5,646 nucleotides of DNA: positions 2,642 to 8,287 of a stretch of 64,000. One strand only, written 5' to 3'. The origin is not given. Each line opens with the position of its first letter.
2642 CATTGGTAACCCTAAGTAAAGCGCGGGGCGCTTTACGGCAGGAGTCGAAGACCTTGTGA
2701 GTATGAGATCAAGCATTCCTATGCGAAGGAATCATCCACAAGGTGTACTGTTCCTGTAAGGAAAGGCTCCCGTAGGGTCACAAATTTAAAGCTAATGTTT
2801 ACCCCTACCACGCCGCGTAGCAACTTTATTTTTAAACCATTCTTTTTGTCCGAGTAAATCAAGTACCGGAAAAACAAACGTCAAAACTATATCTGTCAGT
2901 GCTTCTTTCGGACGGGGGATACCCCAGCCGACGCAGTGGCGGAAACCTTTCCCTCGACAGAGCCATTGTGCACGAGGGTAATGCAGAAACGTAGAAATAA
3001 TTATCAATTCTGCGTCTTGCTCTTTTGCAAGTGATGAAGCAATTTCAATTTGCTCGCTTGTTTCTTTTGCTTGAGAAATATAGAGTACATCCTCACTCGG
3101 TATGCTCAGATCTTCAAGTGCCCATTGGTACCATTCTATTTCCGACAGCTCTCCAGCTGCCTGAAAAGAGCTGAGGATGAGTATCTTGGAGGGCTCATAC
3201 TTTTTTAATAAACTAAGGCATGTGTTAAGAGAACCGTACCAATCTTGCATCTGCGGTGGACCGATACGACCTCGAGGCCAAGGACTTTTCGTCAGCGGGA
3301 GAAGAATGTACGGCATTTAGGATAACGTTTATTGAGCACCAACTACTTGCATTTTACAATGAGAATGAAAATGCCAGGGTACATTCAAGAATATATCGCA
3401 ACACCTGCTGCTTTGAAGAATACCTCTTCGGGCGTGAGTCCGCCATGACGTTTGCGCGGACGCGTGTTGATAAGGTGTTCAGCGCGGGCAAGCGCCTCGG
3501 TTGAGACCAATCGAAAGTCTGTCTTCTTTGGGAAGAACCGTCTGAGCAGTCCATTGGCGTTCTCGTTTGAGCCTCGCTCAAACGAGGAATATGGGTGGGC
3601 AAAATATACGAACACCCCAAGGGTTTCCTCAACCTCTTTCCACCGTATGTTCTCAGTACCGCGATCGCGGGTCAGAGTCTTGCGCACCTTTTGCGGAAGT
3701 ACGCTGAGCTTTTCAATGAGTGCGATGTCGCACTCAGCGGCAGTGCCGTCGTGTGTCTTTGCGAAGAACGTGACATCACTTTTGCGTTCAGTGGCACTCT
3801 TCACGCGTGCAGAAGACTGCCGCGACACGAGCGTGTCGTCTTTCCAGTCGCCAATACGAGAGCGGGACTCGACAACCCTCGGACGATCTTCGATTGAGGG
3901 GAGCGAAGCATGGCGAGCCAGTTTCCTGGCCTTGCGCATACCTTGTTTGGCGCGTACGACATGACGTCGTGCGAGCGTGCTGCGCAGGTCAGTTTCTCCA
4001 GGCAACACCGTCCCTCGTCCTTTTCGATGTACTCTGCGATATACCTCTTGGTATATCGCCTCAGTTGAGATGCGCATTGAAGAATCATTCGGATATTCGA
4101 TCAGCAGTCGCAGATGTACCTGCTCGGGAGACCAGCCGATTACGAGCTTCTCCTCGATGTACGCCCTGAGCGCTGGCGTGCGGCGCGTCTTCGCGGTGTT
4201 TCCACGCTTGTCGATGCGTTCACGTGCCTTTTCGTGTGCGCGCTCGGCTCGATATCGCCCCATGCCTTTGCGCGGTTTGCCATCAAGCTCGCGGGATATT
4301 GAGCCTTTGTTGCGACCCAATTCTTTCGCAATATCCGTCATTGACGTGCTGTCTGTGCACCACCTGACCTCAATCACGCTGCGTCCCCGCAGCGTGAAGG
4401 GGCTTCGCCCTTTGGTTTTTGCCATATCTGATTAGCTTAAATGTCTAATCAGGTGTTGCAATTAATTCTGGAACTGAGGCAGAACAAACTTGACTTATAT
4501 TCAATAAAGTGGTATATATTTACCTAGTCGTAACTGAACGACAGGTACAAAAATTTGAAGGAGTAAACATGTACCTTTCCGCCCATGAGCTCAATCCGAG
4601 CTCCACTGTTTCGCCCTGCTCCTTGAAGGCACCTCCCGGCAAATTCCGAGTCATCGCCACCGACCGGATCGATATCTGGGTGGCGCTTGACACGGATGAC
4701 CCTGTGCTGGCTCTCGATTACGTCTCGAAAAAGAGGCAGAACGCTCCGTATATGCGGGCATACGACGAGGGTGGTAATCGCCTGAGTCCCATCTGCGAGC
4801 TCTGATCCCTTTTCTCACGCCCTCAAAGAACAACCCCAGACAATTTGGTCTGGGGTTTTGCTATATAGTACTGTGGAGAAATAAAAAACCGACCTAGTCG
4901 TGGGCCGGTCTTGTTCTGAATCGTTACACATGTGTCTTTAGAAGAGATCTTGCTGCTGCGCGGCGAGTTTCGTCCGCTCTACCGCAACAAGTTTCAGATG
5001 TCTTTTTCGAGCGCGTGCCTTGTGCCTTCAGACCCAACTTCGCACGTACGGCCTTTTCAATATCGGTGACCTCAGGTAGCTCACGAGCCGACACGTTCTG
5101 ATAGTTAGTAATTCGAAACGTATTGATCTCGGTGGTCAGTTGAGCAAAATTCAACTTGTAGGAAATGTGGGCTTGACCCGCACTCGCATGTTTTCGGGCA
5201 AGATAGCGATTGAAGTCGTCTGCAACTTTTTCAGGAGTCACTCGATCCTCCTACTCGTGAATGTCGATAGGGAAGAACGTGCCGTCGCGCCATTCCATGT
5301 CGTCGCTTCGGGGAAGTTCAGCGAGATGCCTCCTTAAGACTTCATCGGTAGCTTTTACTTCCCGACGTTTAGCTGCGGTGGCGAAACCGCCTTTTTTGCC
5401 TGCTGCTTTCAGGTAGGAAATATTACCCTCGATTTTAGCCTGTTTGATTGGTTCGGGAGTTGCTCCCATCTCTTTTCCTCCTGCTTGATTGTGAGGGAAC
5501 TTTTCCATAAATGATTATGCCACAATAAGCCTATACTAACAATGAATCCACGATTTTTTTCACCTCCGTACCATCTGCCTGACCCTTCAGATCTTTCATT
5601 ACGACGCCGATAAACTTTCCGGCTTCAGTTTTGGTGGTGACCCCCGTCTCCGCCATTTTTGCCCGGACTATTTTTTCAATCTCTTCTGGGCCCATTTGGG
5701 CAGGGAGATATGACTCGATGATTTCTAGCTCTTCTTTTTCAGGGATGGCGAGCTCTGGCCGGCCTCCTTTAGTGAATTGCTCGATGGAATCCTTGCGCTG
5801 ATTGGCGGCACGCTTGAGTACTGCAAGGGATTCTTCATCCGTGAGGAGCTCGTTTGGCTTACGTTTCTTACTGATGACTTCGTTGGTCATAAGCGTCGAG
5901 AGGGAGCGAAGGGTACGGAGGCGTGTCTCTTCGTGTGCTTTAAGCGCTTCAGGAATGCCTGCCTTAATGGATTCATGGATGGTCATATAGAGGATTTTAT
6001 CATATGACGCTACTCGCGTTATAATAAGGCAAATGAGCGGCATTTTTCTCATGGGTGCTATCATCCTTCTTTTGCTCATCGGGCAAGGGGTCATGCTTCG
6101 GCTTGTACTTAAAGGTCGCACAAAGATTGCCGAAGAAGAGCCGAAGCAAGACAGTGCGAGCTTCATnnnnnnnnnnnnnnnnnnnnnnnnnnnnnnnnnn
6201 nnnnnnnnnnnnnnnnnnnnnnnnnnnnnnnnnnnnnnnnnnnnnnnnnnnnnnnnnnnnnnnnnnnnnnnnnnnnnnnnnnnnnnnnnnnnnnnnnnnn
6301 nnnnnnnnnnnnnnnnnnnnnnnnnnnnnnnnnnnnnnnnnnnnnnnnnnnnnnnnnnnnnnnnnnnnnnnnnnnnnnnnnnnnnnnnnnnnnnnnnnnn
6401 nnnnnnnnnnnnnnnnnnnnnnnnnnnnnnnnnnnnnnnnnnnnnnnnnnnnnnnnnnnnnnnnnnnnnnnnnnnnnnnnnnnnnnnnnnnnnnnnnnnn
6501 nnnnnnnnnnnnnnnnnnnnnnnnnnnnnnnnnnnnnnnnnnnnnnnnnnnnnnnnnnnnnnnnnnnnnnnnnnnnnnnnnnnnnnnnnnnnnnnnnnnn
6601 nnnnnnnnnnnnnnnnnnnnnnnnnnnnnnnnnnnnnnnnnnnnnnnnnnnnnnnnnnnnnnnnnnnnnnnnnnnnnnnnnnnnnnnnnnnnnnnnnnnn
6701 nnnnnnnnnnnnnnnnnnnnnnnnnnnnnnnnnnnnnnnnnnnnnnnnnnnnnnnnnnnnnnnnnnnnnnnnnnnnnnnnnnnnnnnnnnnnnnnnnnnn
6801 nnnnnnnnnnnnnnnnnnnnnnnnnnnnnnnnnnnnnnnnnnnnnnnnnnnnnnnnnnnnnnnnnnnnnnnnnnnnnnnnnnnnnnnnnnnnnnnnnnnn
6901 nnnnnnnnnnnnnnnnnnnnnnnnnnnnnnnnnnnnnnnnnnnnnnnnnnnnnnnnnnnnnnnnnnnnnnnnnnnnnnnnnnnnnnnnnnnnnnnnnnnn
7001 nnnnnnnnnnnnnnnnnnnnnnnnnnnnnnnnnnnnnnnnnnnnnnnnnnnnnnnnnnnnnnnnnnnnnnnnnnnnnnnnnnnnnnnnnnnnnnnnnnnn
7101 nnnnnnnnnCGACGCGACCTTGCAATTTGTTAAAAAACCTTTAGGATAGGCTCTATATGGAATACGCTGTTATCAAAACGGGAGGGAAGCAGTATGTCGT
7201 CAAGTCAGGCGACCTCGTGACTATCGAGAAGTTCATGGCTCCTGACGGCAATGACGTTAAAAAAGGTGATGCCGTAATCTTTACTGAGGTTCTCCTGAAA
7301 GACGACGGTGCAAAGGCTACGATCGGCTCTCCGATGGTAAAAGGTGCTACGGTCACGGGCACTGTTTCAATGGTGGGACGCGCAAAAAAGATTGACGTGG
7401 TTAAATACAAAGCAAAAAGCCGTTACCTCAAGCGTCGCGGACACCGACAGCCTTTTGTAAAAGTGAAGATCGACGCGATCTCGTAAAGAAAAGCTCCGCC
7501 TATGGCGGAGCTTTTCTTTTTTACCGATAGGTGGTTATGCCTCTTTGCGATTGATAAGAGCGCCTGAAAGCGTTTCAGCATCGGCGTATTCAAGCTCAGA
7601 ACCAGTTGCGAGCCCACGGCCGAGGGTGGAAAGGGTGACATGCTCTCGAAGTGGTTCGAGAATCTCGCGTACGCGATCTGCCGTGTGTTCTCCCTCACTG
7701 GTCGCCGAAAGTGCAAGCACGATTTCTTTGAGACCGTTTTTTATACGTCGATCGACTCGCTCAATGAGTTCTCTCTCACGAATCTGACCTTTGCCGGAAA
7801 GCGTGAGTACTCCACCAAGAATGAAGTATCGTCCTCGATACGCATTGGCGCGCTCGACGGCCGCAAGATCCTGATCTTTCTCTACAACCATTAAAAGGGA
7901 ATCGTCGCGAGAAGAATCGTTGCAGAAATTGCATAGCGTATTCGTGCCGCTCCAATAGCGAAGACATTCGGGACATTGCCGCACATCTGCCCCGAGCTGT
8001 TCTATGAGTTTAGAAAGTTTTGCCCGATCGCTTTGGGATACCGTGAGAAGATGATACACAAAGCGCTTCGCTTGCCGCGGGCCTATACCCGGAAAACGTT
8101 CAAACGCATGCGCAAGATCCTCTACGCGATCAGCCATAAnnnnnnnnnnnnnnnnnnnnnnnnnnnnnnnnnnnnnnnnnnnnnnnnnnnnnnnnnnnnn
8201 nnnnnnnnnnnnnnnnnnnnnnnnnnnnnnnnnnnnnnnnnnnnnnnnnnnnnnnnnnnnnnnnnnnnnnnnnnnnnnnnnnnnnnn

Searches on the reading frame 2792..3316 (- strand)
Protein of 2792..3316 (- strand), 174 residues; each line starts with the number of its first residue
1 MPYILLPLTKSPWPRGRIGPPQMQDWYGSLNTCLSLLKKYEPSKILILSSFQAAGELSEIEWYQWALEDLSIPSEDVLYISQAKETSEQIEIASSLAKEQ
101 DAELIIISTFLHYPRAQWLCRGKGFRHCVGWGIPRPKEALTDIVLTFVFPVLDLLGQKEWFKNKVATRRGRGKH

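Call 35: search_protein_families(library=pfam, proteins=[window:2792-3316:-], max_evalue=0.00001)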
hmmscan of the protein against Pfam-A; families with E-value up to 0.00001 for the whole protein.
window:2792-3316:- (174 aa): 1 family
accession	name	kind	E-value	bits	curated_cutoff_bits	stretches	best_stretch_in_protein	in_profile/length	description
PF02698.23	DUF218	-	7e-08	32.9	27.6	1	31-128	18-105/133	DUF218 domain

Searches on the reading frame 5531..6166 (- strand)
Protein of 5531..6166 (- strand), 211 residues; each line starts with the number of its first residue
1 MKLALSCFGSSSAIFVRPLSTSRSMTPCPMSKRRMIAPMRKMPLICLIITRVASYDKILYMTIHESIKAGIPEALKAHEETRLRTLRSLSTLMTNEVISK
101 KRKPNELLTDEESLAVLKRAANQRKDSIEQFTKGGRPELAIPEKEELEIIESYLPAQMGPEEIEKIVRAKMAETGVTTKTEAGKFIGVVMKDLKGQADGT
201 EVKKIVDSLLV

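Call 35: search_protein_families(library=pfam, proteins=[window:5531-6166:-], max_evalue=0.00001)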
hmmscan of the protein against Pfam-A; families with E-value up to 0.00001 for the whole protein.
window:5531-6166:- (211 aa): 1 family
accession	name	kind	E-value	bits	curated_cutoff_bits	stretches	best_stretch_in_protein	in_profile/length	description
PF09424.15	YqeY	-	1.6e-38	132.5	27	1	65-210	2-143/143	Yqey-like protein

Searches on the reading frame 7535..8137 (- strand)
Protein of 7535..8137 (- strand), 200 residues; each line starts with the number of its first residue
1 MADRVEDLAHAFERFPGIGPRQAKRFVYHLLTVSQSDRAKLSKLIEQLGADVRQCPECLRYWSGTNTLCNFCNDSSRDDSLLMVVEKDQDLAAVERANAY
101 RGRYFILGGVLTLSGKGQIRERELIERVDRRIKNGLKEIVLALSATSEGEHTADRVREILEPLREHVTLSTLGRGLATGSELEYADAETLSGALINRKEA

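Call 35: search_protein_families(library=pfam, proteins=[window:7535-8137:-], max_evalue=0.00001)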
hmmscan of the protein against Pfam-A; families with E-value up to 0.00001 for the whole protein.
window:7535-8137:- (200 aa): 4 families
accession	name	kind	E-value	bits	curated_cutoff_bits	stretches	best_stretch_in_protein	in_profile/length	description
PF13662.12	Toprim_4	-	1.7e-15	57.5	25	1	81-163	2-77/85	Toprim domain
PF21176.3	RecR_HhH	-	4.8e-09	36.3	27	1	6-47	2-43/45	RecR, helix-hairpin-helix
PF01751.28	Toprim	-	2.8e-08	34.3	23.1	1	82-166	2-86/96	Toprim domain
PF21175.2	RecR_C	-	7.2e-08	32.2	22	1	175-198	1-24/24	RecR, C-terminal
